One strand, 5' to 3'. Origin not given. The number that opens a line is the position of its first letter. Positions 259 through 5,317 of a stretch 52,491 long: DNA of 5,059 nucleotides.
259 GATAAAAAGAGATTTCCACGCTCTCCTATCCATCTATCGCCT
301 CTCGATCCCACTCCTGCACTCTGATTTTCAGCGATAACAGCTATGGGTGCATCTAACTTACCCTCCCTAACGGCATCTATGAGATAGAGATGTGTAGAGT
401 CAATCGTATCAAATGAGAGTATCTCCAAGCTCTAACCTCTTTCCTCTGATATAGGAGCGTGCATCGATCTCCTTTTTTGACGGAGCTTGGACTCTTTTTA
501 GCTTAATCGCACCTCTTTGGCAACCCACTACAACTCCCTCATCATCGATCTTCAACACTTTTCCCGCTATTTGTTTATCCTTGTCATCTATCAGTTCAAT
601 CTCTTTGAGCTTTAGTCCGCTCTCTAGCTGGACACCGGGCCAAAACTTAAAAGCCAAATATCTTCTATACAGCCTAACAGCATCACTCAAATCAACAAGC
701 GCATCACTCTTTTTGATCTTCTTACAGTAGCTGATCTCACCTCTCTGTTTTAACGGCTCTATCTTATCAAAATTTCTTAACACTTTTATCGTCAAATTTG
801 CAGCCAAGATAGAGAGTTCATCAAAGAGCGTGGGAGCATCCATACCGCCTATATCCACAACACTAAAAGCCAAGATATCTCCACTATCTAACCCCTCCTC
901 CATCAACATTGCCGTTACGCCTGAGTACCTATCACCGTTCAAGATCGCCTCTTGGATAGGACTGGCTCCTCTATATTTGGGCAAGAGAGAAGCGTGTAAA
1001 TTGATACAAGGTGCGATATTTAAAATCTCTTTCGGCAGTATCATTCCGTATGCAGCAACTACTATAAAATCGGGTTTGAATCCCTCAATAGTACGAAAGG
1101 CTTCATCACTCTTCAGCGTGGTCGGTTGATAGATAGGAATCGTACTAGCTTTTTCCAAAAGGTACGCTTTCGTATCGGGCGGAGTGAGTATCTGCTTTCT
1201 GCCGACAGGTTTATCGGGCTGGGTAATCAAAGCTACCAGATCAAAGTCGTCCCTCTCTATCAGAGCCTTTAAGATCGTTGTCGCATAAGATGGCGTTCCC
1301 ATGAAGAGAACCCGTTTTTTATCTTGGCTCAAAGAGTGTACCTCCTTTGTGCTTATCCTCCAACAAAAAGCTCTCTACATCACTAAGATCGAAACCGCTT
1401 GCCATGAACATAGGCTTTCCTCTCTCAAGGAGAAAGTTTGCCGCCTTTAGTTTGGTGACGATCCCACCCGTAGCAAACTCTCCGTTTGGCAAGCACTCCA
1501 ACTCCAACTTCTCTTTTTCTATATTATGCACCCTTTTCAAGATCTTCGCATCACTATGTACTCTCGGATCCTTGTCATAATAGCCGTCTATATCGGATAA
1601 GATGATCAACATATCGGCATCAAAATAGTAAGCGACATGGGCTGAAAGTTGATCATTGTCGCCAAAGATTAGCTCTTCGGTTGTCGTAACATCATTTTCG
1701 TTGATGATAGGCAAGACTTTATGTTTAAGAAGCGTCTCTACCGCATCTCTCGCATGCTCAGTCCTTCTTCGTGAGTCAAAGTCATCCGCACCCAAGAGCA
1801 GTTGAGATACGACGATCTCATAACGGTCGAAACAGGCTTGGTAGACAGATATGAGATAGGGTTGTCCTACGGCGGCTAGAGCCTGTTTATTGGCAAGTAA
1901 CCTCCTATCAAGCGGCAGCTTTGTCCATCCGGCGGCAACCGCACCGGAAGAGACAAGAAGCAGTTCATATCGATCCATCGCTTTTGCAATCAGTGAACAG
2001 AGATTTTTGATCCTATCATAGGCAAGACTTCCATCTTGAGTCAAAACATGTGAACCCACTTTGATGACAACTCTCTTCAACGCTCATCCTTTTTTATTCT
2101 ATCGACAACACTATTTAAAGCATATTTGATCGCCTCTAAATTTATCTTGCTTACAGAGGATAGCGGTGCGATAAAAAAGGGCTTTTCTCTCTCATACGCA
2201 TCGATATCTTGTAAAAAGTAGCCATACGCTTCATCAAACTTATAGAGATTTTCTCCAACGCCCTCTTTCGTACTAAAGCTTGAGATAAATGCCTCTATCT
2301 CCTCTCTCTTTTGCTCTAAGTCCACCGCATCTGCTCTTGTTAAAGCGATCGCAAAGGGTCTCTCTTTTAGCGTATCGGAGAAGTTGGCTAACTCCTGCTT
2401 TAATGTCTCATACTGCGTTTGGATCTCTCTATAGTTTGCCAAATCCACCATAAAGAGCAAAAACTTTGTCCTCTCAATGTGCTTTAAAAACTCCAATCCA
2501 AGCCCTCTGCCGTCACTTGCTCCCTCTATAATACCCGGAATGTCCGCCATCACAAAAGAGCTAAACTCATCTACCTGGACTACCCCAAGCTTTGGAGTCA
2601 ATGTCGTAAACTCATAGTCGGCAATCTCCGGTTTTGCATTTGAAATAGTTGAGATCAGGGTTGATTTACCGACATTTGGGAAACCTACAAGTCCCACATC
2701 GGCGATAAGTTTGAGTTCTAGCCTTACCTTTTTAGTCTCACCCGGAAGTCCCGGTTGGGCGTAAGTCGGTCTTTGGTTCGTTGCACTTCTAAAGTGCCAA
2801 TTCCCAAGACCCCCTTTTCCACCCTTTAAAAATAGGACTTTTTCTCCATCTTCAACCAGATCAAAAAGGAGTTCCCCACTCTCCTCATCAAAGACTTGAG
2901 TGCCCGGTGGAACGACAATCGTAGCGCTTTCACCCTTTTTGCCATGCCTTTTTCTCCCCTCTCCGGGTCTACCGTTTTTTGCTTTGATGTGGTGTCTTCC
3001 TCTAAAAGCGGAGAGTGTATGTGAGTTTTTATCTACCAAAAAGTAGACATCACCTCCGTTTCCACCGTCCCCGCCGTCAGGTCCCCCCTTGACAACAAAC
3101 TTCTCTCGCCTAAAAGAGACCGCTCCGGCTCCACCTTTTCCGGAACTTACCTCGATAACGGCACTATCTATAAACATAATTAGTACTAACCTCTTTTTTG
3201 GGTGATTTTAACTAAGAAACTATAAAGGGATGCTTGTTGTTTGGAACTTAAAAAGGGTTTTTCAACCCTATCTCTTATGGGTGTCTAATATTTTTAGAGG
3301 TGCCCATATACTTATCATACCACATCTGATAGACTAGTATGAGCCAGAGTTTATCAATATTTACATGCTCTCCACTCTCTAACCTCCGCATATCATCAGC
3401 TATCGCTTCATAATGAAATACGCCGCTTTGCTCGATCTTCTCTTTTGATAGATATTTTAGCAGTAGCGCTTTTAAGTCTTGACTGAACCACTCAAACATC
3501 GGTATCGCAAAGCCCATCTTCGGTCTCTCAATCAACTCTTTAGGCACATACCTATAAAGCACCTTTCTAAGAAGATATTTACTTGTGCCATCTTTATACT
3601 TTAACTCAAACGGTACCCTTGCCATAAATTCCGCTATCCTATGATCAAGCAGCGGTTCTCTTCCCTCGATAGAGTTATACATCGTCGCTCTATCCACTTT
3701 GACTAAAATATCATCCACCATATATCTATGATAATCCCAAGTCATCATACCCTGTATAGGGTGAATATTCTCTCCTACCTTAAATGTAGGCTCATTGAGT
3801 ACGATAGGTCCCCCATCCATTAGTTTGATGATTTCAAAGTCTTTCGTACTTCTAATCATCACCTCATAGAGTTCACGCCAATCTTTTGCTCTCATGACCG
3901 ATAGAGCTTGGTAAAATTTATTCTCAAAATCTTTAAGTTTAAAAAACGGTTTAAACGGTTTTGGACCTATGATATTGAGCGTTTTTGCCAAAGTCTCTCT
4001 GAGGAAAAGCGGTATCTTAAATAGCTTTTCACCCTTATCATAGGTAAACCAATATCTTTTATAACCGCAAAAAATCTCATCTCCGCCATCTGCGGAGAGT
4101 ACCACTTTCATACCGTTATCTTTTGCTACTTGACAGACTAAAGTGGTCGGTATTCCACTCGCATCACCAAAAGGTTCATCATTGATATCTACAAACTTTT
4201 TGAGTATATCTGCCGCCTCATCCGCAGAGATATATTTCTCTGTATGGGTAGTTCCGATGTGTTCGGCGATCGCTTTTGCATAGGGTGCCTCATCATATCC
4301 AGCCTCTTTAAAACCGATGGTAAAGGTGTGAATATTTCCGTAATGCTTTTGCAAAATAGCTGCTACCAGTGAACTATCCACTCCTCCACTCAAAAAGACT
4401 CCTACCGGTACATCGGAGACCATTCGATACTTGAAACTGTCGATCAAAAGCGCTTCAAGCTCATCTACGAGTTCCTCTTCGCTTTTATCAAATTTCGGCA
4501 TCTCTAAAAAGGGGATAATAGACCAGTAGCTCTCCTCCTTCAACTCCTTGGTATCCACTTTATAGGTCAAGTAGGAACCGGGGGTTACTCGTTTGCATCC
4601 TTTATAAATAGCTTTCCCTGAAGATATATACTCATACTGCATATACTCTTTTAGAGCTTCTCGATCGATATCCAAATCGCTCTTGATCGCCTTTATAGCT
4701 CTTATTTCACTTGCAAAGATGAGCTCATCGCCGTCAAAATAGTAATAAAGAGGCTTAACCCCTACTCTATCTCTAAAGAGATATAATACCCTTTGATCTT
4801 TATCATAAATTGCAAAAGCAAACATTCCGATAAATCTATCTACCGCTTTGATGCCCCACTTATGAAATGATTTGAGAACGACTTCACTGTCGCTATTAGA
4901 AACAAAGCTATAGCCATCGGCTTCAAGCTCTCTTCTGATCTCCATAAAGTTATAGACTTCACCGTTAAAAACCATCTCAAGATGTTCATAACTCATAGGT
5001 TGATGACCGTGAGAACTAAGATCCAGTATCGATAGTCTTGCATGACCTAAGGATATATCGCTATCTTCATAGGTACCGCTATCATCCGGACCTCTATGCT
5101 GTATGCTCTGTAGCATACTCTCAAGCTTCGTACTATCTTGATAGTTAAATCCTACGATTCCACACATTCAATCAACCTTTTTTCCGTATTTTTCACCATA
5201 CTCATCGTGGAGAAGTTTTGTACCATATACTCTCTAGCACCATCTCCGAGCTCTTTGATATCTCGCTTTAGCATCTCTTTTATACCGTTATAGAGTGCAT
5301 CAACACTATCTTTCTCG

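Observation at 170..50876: Hyper-abundant 10-bp palindrome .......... scattered through genes and intergenic regions (DNA-uptake-sequence-like word)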

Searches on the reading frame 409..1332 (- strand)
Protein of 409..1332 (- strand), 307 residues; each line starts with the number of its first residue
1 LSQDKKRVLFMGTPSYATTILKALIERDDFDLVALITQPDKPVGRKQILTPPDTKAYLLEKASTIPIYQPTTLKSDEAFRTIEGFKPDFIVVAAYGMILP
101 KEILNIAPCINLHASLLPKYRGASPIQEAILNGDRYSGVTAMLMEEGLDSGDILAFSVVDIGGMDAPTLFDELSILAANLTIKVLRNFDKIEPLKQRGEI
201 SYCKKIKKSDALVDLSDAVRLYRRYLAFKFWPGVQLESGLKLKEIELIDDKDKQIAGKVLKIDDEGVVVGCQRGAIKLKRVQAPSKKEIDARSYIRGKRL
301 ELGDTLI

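Call 23: find_encoding_contigs(protein=window:409-1332:-, flank=10000, max_places=4)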
Protein window:409-1332:- (307 aa): 2 contigs read that carry it; 1 place shown.
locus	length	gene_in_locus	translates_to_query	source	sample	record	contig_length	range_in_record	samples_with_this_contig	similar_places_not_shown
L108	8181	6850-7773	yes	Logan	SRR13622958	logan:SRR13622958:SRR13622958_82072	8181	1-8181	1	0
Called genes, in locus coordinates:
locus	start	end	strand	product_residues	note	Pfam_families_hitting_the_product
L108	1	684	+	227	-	?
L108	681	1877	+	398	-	PF04932:Wzy_C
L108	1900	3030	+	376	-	PF13439:Glyco_transf_4, PF13579:Glyco_trans_4_4 (weak), PF00534:Glycos_transf_1, PF13692:Glyco_trans_1_4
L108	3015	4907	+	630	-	PF13522:GATase_6, PF13537:GATase_7, PF00733:Asn_synthase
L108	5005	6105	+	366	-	PF01018:GTP1_OBG, PF01926:MMR_HSR1, PF02421:FeoB_N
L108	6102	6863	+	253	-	PF00696:AA_kinase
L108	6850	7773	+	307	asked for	PF00551:Formyl_trans_N, PF02911:Formyl_trans_C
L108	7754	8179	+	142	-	?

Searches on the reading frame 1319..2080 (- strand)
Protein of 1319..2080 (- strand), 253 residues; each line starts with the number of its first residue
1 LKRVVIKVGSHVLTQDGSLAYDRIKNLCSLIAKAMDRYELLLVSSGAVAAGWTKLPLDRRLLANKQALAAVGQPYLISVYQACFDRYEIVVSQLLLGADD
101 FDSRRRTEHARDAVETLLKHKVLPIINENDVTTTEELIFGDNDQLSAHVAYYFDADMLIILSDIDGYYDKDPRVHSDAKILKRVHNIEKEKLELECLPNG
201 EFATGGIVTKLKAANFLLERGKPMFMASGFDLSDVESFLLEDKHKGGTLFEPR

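Call 71: find_encoding_contigs(protein=window:1319-2080:-, flank=10000, max_places=10)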
Protein window:1319-2080:- (253 aa): 2 contigs read that carry it; 1 place shown.
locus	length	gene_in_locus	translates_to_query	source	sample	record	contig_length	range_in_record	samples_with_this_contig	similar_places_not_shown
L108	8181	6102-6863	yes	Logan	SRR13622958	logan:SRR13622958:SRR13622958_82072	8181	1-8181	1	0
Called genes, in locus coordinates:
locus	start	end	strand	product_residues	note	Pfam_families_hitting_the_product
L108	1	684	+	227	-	?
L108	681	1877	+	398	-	PF04932:Wzy_C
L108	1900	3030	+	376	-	PF13439:Glyco_transf_4, PF13579:Glyco_trans_4_4 (weak), PF00534:Glycos_transf_1, PF13692:Glyco_trans_1_4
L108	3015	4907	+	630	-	PF13522:GATase_6, PF13537:GATase_7, PF00733:Asn_synthase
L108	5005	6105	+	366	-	PF01018:GTP1_OBG, PF01926:MMR_HSR1, PF02421:FeoB_N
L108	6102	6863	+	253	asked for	PF00696:AA_kinase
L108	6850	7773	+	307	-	PF00551:Formyl_trans_N, PF02911:Formyl_trans_C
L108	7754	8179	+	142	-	?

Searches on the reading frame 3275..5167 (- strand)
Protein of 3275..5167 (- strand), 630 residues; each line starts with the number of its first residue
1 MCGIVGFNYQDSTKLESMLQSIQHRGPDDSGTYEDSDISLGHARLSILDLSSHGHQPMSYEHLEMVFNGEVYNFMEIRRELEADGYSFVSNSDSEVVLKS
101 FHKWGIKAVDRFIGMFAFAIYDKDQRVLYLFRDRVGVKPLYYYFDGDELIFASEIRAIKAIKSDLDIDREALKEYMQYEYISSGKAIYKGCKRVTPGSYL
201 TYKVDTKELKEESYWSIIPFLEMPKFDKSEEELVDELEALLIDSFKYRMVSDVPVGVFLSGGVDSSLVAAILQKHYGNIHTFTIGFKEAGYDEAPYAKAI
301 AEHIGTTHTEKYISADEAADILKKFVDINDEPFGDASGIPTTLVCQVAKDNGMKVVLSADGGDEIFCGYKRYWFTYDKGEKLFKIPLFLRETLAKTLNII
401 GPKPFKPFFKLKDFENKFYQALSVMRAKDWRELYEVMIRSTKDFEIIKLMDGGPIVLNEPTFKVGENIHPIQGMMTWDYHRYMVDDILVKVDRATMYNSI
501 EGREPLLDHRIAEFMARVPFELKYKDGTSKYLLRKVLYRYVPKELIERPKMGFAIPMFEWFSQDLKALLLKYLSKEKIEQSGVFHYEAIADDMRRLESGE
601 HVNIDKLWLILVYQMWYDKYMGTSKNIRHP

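Call 7: search_protein_families(library=pfam, proteins=[window:3275-5167:-])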
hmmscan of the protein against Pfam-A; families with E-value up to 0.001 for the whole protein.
window:3275-5167:- (630 aa): 8 families
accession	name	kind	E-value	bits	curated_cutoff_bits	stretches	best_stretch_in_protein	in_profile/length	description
PF00733.27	Asn_synthase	-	1e-102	344.8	21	1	236-617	1-353/354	Asparagine synthase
PF13537.11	GATase_7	-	5.2e-42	143.2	25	1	42-159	1-122/123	Glutamine amidotransferase domain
PF13522.11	GATase_6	-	9.1e-41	139.4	27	1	27-154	1-130/130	Glutamine amidotransferase domain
PF06508.19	QueC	-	7.5e-05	22.8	22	1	257-310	4-57/210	Queuosine biosynthesis protein QueC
PF24167.1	DUF7411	-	0.00012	22.1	28.7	1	255-322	3-67/194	Family of unknown function (DUF7411)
PF12481.13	DUF3700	-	0.00022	21.2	27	0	109-159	126-177/228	Aluminium induced protein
PF03054.22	tRNA_Me_trans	-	0.00089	19.4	20.6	0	255-290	3-38/202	tRNA methyl transferase HUP domain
PF02540.23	NAD_synthase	-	0.00089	18.9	21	0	239-313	7-81/242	NAD synthase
